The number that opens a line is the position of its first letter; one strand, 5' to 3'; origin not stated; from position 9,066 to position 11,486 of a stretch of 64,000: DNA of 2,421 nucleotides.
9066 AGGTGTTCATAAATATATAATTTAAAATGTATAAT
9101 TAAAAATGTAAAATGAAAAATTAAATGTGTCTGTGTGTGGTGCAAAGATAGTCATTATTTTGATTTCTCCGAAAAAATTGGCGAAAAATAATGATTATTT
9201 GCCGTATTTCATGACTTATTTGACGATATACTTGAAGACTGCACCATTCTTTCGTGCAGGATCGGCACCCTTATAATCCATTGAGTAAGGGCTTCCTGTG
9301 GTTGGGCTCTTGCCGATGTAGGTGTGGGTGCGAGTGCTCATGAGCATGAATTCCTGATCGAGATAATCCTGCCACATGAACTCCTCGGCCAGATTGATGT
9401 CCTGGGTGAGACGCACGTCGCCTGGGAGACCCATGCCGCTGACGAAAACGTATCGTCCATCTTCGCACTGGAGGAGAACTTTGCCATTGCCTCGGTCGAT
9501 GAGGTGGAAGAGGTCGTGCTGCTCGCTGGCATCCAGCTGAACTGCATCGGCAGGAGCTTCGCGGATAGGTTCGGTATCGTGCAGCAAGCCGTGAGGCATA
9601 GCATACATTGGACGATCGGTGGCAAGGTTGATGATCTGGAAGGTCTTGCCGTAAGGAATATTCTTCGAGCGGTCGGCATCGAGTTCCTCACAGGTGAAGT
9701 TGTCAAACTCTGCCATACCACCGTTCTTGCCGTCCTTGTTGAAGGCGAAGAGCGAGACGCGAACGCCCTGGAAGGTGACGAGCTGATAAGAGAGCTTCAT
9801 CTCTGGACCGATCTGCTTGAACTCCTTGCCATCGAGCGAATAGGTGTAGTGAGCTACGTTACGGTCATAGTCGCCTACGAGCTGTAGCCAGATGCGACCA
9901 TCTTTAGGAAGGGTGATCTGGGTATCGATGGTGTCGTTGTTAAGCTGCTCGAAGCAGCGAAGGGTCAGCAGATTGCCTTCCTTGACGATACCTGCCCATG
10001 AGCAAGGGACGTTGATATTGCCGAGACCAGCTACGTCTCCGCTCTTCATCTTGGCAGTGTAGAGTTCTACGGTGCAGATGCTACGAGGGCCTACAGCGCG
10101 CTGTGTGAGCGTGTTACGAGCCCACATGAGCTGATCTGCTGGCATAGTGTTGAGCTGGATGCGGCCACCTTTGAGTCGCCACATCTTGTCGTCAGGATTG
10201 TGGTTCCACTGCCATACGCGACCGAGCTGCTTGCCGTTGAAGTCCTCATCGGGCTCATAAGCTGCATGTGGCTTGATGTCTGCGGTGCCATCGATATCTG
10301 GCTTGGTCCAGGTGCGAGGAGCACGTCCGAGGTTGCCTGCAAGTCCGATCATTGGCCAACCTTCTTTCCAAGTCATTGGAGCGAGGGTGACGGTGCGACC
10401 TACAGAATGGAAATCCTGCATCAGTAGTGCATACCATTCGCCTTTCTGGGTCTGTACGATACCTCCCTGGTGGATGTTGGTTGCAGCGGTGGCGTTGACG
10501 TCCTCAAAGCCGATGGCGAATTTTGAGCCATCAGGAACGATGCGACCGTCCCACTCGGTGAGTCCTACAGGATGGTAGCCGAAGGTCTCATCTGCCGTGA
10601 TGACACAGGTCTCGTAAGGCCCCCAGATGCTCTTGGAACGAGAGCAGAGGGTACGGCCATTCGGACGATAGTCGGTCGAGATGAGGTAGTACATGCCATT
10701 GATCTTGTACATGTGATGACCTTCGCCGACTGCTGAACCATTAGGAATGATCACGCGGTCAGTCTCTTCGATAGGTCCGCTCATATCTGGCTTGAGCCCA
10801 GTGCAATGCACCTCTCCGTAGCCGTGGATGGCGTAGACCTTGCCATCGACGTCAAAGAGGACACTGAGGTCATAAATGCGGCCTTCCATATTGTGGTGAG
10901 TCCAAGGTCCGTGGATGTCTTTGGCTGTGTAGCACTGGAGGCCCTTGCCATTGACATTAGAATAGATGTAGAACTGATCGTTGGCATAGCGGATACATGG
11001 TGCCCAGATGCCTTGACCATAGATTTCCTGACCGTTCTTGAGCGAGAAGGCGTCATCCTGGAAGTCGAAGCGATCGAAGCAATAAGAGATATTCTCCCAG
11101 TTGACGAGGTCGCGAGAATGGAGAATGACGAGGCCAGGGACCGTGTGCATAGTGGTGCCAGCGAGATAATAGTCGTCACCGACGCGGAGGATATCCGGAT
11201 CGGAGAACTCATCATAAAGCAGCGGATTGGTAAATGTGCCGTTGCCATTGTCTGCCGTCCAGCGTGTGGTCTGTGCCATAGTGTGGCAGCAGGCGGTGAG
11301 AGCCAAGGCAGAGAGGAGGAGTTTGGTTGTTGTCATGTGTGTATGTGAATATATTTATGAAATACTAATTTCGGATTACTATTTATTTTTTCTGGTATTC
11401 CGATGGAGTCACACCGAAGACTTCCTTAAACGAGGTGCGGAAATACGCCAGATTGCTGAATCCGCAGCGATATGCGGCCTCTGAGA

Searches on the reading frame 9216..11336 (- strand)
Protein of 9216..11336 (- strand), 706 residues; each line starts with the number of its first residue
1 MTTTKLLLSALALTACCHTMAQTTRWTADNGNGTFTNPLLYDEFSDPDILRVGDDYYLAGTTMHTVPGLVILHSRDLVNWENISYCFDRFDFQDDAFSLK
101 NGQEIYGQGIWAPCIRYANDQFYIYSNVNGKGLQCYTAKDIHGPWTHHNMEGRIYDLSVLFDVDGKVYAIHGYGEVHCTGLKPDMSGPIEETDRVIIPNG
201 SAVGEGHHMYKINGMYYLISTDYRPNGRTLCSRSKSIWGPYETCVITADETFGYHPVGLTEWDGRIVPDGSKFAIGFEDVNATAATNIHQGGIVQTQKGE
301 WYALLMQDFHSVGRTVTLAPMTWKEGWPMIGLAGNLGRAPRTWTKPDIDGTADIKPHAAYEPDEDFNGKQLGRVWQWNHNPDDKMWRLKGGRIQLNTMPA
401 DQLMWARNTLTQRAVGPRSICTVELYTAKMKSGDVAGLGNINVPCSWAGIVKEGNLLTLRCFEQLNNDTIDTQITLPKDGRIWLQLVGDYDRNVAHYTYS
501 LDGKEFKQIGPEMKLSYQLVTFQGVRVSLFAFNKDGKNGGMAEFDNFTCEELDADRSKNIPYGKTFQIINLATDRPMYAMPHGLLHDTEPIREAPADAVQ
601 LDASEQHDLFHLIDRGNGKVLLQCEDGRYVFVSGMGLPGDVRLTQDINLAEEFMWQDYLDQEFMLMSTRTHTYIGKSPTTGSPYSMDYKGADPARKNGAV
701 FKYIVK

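Call 88: search_protein_families(library=pfam, proteins=[window:9216-11336:-], max_evalue=0.00001)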
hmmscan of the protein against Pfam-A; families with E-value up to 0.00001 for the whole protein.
window:9216-11336:- (706 aa): 2 families
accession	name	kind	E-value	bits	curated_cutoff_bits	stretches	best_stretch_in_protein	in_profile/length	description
PF04616.20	Glyco_hydro_43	-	1.2e-40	140.1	32.2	1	35-244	1-224/288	Glycosyl hydrolases family 43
PF17851.8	GH43_C2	-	6.3e-27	95.1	22.7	1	364-549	2-202/203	Beta xylosidase C-terminal Concanavalin A-like domain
